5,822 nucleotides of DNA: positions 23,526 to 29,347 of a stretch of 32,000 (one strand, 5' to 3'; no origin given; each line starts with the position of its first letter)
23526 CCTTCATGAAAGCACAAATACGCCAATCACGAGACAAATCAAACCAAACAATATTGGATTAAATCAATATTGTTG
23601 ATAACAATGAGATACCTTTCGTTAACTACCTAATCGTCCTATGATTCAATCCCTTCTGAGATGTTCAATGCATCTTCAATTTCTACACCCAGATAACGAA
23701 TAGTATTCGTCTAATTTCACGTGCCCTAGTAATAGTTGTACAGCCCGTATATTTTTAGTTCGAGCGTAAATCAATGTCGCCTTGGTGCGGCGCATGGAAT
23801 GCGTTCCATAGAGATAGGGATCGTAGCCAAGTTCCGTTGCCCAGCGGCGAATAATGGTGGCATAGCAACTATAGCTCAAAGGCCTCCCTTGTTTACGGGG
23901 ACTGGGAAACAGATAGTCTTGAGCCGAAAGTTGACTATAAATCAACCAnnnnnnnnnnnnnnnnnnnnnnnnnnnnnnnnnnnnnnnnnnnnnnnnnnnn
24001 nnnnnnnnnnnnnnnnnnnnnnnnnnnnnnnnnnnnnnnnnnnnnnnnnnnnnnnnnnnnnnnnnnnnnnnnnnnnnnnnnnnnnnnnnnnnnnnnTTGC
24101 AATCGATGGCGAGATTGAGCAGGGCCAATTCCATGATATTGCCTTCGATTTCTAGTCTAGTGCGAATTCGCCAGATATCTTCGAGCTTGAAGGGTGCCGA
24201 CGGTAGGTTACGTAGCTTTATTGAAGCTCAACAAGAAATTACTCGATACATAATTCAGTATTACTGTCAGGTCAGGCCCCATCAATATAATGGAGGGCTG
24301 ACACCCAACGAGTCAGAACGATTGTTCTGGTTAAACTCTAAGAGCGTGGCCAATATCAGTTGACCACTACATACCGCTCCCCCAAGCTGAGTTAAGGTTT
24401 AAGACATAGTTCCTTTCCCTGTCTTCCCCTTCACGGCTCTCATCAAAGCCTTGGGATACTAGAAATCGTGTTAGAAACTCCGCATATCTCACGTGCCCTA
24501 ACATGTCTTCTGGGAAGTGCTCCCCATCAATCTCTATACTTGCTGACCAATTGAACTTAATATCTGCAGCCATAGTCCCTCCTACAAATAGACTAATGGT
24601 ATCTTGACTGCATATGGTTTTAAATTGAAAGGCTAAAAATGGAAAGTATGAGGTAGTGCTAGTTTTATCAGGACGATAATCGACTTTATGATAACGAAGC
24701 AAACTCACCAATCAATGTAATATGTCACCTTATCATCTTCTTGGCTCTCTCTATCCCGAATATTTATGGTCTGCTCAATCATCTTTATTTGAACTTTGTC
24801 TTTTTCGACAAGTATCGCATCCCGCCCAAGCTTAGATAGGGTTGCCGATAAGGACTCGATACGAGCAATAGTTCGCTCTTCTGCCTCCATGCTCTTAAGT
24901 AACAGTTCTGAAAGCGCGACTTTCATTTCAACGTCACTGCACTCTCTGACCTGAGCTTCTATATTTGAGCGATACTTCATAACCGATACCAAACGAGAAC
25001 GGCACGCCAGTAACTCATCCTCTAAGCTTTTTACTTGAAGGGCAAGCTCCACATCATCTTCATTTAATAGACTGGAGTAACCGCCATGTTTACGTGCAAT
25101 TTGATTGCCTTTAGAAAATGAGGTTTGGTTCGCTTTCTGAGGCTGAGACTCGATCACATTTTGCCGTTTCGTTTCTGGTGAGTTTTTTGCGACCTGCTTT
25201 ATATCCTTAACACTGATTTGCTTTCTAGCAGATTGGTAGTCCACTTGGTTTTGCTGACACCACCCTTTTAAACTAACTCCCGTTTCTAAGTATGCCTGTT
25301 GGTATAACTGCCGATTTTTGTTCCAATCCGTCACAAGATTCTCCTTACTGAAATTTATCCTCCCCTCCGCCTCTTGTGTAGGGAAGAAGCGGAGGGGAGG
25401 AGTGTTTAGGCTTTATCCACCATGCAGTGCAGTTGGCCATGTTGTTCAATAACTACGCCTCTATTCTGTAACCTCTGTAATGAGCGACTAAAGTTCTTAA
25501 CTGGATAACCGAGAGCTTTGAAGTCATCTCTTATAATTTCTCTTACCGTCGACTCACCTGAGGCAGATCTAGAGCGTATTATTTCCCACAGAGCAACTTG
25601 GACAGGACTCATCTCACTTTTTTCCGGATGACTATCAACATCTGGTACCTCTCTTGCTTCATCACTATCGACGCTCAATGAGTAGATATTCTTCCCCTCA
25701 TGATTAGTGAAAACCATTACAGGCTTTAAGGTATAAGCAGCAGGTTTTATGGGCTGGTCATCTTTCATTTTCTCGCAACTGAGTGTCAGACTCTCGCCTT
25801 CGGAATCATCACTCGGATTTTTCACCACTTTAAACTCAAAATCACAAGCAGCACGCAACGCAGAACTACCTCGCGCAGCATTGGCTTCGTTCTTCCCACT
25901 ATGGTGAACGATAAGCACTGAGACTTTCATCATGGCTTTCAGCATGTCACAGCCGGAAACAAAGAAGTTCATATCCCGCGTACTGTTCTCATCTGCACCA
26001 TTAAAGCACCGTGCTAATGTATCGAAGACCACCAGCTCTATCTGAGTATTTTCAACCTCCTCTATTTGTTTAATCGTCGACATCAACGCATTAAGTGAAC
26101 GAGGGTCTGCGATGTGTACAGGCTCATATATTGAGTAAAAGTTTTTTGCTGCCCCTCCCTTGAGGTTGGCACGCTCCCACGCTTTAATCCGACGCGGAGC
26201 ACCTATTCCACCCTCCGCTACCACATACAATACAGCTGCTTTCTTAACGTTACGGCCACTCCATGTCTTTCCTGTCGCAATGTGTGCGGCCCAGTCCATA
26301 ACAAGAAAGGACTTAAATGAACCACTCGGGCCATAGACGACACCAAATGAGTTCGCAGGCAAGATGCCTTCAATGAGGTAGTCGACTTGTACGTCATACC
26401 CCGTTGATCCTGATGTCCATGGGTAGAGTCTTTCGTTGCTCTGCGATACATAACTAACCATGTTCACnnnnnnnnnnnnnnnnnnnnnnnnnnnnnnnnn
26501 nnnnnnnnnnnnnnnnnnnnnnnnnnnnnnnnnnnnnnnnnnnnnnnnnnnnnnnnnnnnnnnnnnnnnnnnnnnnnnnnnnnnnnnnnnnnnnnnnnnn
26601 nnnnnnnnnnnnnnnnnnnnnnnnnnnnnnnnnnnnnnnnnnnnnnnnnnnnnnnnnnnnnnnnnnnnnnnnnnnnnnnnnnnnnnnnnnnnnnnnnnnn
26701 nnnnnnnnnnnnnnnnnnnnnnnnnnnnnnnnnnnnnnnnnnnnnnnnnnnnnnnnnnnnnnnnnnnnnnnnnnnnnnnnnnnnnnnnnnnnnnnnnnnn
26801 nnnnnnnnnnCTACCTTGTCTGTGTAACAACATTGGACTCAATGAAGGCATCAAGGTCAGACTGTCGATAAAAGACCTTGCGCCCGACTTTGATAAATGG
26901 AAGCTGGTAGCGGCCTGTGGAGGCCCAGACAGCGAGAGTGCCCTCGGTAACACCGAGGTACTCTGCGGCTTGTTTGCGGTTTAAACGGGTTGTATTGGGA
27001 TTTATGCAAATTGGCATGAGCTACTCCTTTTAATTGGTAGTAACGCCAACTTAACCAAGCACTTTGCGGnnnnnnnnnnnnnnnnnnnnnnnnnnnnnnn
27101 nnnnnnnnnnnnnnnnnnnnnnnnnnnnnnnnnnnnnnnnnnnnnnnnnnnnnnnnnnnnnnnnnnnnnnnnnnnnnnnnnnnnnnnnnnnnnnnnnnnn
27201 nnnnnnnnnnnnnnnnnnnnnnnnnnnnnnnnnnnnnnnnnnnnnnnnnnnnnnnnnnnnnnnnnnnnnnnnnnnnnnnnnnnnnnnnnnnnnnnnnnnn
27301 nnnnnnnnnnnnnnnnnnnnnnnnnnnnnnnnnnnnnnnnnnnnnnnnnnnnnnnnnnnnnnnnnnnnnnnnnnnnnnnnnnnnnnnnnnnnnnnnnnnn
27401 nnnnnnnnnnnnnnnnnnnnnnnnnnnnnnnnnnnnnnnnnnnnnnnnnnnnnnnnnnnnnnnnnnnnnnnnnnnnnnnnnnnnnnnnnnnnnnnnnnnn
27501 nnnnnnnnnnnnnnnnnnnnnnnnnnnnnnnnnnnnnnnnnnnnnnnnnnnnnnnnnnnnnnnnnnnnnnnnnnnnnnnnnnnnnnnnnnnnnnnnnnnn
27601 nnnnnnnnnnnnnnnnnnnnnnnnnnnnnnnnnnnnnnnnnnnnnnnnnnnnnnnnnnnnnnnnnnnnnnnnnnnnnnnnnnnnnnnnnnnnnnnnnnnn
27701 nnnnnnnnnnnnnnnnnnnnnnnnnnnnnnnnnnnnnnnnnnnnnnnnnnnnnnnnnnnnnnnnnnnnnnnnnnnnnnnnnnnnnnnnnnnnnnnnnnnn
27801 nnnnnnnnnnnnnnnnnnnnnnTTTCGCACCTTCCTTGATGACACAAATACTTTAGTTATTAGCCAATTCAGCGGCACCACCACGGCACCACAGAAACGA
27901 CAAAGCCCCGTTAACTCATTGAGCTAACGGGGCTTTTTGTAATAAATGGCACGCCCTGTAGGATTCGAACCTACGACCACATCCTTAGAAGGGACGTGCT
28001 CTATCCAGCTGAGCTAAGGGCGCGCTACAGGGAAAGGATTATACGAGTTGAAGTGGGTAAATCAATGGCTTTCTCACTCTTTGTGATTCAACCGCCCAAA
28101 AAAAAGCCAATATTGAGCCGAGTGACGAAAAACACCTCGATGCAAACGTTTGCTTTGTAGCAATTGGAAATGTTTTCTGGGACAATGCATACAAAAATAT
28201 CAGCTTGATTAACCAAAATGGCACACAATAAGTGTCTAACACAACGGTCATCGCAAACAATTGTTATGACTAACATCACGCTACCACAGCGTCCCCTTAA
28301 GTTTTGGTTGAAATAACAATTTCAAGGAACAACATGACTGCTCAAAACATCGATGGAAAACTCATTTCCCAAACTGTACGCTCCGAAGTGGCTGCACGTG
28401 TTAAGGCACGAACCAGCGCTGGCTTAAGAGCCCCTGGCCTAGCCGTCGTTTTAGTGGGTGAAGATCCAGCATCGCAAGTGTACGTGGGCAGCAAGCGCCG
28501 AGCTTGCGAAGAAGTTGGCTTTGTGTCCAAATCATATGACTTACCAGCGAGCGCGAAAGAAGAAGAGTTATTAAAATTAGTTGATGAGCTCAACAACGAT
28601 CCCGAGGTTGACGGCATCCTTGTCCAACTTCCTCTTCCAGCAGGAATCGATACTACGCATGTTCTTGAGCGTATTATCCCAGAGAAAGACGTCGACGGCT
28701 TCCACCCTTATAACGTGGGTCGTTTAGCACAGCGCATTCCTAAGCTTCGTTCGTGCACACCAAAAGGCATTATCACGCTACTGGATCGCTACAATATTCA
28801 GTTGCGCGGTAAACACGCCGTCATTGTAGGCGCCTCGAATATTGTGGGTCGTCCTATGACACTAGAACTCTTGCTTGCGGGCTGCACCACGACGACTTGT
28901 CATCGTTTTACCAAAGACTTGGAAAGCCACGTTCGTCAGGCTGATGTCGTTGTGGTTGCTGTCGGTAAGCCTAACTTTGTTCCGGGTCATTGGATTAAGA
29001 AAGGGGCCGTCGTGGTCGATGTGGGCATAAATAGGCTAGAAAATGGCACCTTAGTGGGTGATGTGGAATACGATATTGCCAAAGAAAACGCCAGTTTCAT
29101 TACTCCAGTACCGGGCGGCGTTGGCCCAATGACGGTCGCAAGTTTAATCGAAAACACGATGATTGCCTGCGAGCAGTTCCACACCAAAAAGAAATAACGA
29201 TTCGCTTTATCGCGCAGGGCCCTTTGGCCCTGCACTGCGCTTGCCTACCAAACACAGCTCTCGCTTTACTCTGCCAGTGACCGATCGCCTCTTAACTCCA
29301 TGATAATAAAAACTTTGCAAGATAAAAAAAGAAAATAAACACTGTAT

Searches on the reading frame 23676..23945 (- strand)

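Call 14: search_protein_families(library=pfam, proteins=[window:23676-23945:-], max_evalue=0.01)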
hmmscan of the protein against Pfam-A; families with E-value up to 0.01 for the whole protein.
window:23676-23945:- (89 aa): 1 family
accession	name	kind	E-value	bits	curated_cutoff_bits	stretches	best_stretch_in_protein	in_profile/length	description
PF00589.27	Phage_integrase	-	1.9e-08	34.7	27.1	1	7-78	91-159/172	Phage integrase family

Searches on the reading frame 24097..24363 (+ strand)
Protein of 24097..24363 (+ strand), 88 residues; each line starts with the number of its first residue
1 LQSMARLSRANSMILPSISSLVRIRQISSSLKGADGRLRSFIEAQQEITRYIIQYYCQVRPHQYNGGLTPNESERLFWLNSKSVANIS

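Call 14: search_protein_families(library=pfam, proteins=[window:24097-24363:+], max_evalue=0.01)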
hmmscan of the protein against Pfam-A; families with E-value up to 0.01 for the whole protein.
window:24097-24363:+ (88 aa): 1 family
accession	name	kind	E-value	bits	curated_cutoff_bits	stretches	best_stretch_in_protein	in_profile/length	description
PF13683.12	rve_3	-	0.0033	17.6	26.5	1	39-70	37-67/67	Integrase core domain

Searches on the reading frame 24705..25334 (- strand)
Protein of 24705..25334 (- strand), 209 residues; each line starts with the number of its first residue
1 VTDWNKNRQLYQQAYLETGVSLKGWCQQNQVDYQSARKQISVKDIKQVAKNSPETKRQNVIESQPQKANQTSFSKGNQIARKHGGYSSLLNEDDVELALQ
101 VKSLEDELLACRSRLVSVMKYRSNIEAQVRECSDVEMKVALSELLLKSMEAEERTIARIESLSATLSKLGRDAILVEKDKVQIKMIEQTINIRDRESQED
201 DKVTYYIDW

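Call 13: search_protein_families(library=pfam, proteins=[window:24705-25334:-], max_evalue=0.01)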
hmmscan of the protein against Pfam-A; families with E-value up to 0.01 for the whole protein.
window:24705-25334:- (209 aa): 1 family
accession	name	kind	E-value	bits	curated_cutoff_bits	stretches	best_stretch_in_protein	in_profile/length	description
PF08010.17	Phage_30_3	-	0.0063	16.8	36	0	22-115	25-109/138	Bacteriophage protein GP30.3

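Call 70: search_protein_families(library=phrogs, proteins=[window:24705-25334:-], max_evalue=0.001)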
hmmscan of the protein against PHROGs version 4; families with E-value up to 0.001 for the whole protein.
window:24705-25334:- (209 aa): 7 families
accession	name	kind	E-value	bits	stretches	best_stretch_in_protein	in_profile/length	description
phrog_370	-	head and packaging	1.4e-29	104.9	2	50-190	95-238/284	terminase small subunit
phrog_23182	-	unknown function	2.8e-09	38.5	1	104-177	9-82/138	-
phrog_30708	-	unknown function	3e-06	28.9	1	3-66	5-69/115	-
phrog_51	-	head and packaging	5.6e-06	27.3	1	1-76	3-83/261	terminase small subunit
phrog_509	-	head and packaging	0.00034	21.2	1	26-102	33-108/238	terminase small subunit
phrog_1889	-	head and packaging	0.00053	20.6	0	41-199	58-242/276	terminase small subunit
phrog_32222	-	unknown function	0.0008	20.2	0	3-60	5-64/241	-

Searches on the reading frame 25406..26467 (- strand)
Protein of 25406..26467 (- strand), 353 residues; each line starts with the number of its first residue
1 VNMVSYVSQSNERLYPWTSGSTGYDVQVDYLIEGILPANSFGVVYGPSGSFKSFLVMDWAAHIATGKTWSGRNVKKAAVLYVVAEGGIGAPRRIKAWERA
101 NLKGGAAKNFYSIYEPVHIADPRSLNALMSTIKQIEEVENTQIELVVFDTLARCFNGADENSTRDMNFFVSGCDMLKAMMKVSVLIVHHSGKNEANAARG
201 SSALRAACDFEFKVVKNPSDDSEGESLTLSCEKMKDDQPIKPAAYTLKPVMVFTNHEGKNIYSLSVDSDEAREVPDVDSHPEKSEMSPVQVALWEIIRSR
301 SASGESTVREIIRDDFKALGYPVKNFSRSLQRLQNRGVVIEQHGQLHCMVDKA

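Call 13: search_protein_families(library=pfam, proteins=[window:25406-26467:-], max_evalue=0.01)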
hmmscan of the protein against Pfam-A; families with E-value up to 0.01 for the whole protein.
window:25406-26467:- (353 aa): 1 family
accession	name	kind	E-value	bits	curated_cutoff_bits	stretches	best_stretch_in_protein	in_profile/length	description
PF13481.12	AAA_25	-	8.3e-39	133.7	27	1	25-194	19-194/195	AAA domain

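Call 70: search_protein_families(library=phrogs, proteins=[window:25406-26467:-], max_evalue=0.001)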
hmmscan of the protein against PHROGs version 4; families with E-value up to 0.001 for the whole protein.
window:25406-26467:- (353 aa): 11 families
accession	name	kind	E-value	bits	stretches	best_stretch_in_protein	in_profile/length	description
phrog_2850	-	unknown function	5.5e-102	343.1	1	15-341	134-456/465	-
phrog_906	-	DNA, RNA and nucleotide metabolism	1.1e-50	174.2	1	28-266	516-752/872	DNA polymerase/primase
phrog_3228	-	DNA, RNA and nucleotide metabolism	3.3e-27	96.2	1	26-280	361-626/766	replicative helicase-primase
phrog_3123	-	unknown function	1.5e-21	77.6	1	26-224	328-546/583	-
phrog_6012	-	DNA, RNA and nucleotide metabolism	9.2e-21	75.6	1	33-197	142-300/447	DNA helicase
phrog_1284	-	unknown function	1.3e-15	58.6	1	25-195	21-189/306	-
phrog_239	-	DNA, RNA and nucleotide metabolism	2.3e-13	51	1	29-223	349-562/801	DNA primase/helicase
phrog_2597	-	DNA, RNA and nucleotide metabolism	1.5e-12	47.9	1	30-193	358-517/747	DNA primase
phrog_6357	-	unknown function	2.2e-12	47.9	1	25-233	17-205/321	-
phrog_25693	-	unknown function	3.5e-05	23.6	1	31-214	42-238/405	-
phrog_19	-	DNA, RNA and nucleotide metabolism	0.00032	20.7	0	21-165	336-480/621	DnaB-like replicative helicase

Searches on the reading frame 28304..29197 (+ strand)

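Call 14: search_protein_families(library=pfam, proteins=[window:28304-29197:+], max_evalue=0.01)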
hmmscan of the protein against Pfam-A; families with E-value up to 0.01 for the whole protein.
window:28304-29197:+ (297 aa): 2 families
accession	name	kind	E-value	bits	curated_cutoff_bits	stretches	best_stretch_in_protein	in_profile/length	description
PF02882.25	THF_DHG_CYH_C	-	4.2e-68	228.1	27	1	134-291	1-158/160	Tetrahydrofolate dehydrogenase/cyclohydrolase, NAD(P)-binding domain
PF00763.28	THF_DHG_CYH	-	2.7e-42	144.1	32.8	1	16-131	1-115/115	Tetrahydrofolate dehydrogenase/cyclohydrolase, catalytic domain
